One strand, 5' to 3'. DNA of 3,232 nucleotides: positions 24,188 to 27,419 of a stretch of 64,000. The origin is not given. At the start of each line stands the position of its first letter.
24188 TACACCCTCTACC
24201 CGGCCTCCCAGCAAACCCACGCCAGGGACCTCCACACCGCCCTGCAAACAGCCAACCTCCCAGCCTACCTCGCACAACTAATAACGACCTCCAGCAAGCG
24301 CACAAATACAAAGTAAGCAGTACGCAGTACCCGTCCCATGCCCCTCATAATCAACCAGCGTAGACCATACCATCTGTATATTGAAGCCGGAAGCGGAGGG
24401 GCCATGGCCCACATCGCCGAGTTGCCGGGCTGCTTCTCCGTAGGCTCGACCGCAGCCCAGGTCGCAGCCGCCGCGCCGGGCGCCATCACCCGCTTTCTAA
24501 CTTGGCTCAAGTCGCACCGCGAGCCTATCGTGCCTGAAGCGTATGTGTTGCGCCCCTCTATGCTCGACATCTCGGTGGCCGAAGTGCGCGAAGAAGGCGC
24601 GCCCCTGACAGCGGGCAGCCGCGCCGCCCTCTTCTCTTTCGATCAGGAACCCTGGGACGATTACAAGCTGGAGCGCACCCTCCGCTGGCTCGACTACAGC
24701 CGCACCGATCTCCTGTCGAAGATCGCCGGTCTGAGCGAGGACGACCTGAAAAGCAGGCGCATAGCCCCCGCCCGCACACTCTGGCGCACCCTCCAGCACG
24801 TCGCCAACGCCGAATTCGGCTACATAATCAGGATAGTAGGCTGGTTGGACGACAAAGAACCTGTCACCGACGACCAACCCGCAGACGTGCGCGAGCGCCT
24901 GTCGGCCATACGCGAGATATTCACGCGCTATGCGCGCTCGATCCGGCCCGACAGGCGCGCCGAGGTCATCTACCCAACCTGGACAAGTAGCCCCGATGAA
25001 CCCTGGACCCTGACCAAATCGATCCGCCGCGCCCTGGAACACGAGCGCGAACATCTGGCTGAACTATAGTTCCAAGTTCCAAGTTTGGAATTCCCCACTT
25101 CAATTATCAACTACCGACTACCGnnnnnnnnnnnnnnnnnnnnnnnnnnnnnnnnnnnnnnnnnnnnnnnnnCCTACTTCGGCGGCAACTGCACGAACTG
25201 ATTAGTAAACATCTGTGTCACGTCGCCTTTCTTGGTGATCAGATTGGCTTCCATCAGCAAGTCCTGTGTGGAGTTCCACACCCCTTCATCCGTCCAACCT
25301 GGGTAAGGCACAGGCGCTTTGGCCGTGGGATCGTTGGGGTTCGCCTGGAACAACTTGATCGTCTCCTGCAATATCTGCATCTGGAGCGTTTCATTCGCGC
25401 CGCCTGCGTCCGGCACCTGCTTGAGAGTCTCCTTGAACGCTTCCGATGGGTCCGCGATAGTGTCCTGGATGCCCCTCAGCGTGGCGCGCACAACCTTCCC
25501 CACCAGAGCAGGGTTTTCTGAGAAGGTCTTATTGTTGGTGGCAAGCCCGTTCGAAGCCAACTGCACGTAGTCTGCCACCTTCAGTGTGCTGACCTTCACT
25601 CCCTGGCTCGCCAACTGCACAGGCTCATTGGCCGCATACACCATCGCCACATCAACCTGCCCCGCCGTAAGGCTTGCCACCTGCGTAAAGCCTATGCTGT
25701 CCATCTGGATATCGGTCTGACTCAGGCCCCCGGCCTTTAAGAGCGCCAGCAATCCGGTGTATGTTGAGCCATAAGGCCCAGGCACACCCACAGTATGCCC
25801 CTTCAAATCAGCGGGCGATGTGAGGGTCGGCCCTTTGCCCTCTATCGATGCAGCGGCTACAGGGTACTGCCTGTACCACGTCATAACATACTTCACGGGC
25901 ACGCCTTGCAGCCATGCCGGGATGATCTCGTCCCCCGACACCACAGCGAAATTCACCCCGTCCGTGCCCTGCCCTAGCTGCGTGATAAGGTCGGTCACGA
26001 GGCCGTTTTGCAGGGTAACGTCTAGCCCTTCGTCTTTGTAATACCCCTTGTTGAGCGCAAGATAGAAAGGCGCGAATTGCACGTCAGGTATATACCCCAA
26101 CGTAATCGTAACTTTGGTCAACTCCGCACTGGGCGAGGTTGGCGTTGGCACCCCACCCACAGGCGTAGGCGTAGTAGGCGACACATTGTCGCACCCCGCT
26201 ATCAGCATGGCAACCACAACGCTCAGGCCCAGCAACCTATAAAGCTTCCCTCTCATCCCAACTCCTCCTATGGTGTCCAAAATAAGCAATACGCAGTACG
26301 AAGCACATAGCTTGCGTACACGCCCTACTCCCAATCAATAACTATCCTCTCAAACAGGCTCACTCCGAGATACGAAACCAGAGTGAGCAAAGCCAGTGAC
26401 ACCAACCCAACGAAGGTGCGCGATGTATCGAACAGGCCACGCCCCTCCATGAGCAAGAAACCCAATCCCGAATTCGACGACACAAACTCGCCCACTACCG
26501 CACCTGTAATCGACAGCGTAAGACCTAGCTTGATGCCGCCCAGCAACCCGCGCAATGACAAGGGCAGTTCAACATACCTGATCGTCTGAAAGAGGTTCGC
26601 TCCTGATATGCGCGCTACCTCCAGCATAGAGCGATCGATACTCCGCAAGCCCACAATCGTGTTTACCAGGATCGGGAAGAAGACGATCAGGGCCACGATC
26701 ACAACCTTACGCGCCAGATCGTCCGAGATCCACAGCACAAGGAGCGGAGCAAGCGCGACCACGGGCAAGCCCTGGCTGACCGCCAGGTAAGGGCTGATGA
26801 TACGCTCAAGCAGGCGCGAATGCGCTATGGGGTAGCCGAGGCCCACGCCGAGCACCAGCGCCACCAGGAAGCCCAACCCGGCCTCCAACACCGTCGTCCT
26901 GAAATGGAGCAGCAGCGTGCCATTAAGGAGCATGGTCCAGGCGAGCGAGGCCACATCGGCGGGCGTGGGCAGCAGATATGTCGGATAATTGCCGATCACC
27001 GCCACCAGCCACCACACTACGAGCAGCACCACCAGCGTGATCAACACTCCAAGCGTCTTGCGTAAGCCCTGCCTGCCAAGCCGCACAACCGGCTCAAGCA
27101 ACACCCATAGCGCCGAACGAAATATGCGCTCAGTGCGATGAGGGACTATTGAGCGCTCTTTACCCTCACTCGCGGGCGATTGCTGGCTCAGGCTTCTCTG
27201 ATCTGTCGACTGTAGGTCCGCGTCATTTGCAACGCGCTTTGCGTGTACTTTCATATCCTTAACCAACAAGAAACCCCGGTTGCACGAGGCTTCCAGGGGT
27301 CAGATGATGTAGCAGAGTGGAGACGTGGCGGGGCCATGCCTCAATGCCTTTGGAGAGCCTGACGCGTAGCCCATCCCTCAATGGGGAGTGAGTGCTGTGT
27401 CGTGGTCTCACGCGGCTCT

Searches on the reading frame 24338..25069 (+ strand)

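Call 11: search_protein_families(library=pfam, proteins=[window:24338-25069:+], max_evalue=0.01)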
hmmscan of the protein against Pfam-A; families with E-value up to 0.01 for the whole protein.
window:24338-25069:+ (243 aa): 3 families
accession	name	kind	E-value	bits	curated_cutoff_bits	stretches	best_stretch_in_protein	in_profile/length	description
PF12867.12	DinB_2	-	7.8e-13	49.4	24.8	1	118-242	2-127/128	DinB superfamily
PF04978.18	MST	-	2.6e-10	41.4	27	1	116-241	4-134/149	Mycothiol-S-transferase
PF05163.17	DinB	-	0.00018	21.9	23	1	113-222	7-117/165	DinB family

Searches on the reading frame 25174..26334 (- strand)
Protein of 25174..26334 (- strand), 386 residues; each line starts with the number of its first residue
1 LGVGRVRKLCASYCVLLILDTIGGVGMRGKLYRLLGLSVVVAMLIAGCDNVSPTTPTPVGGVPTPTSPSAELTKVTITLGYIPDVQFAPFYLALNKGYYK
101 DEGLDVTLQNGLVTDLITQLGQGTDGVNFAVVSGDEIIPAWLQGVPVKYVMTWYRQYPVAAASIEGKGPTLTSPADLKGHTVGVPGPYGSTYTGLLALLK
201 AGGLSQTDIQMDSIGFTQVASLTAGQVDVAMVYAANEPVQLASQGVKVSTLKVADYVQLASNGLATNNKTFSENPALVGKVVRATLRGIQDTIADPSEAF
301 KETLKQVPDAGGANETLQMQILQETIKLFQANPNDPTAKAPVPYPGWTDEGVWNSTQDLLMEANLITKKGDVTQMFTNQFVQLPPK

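Call 8: search_protein_families(library=pfam, proteins=[window:25174-26334:-], max_evalue=0.01)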
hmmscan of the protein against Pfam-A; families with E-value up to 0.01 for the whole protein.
window:25174-26334:- (386 aa): 3 families
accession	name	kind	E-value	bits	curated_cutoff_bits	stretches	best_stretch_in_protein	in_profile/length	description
PF09084.16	NMT1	-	8.9e-44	150.4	20.5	1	86-299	3-216/216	NMT1/THI5 like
PF13379.11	NMT1_2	-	5e-07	30.2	24.7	1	74-109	5-40/252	NMT1-like family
PF16868.10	NMT1_3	-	0.0076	16.3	27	0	167-262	99-192/289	NMT1-like family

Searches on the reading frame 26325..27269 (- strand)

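Call 8: search_protein_families(library=pfam, proteins=[window:26325-27269:-], max_evalue=0.01)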
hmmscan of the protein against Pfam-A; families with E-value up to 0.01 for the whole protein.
window:26325-27269:- (314 aa): 1 family
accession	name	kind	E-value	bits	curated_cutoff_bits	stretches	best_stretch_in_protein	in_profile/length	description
PF00528.27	BPD_transp_1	-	2.5e-28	99.5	26.4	1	141-308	5-180/184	Binding-protein-dependent transport system inner membrane component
